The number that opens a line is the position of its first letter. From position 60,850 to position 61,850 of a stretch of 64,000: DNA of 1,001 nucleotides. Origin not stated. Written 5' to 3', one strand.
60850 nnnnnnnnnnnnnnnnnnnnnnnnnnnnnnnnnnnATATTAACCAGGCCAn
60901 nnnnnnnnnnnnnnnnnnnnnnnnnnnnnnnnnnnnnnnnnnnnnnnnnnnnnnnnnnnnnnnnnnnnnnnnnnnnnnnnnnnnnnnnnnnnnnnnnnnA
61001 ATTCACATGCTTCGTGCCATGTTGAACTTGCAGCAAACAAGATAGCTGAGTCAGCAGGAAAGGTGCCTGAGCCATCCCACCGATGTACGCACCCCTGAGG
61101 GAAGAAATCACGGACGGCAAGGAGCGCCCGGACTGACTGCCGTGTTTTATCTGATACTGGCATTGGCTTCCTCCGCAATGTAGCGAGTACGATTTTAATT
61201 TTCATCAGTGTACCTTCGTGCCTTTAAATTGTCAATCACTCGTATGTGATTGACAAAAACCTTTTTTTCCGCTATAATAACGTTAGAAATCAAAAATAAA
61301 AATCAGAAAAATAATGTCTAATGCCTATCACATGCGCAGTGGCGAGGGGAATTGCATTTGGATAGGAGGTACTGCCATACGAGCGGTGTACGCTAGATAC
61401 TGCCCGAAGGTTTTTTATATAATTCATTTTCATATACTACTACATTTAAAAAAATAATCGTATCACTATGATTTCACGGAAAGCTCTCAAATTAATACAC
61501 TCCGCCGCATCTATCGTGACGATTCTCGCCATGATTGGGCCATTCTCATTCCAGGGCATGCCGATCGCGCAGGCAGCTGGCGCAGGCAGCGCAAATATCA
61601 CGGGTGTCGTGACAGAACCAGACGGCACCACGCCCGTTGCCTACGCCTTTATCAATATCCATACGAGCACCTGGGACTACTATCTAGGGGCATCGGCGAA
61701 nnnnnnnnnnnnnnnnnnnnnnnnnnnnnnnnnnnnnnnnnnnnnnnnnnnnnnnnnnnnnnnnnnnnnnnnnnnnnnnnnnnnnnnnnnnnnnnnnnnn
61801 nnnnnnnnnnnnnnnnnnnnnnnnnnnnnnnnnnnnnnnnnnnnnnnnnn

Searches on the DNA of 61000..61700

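Call 28: search_rna_families(source=window, start=61000, end=61700, threshold=evalue, max_evalue=10, show_alignments=2)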
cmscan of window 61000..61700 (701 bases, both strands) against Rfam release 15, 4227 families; matches with E-value up to 10: 1.
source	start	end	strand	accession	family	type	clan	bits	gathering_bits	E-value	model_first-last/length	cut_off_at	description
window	61241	61336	+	RF04205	MIR2606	Gene; miRNA;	-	18.2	139.7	7.7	36-130/165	no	MIR2606 microRNA precursor family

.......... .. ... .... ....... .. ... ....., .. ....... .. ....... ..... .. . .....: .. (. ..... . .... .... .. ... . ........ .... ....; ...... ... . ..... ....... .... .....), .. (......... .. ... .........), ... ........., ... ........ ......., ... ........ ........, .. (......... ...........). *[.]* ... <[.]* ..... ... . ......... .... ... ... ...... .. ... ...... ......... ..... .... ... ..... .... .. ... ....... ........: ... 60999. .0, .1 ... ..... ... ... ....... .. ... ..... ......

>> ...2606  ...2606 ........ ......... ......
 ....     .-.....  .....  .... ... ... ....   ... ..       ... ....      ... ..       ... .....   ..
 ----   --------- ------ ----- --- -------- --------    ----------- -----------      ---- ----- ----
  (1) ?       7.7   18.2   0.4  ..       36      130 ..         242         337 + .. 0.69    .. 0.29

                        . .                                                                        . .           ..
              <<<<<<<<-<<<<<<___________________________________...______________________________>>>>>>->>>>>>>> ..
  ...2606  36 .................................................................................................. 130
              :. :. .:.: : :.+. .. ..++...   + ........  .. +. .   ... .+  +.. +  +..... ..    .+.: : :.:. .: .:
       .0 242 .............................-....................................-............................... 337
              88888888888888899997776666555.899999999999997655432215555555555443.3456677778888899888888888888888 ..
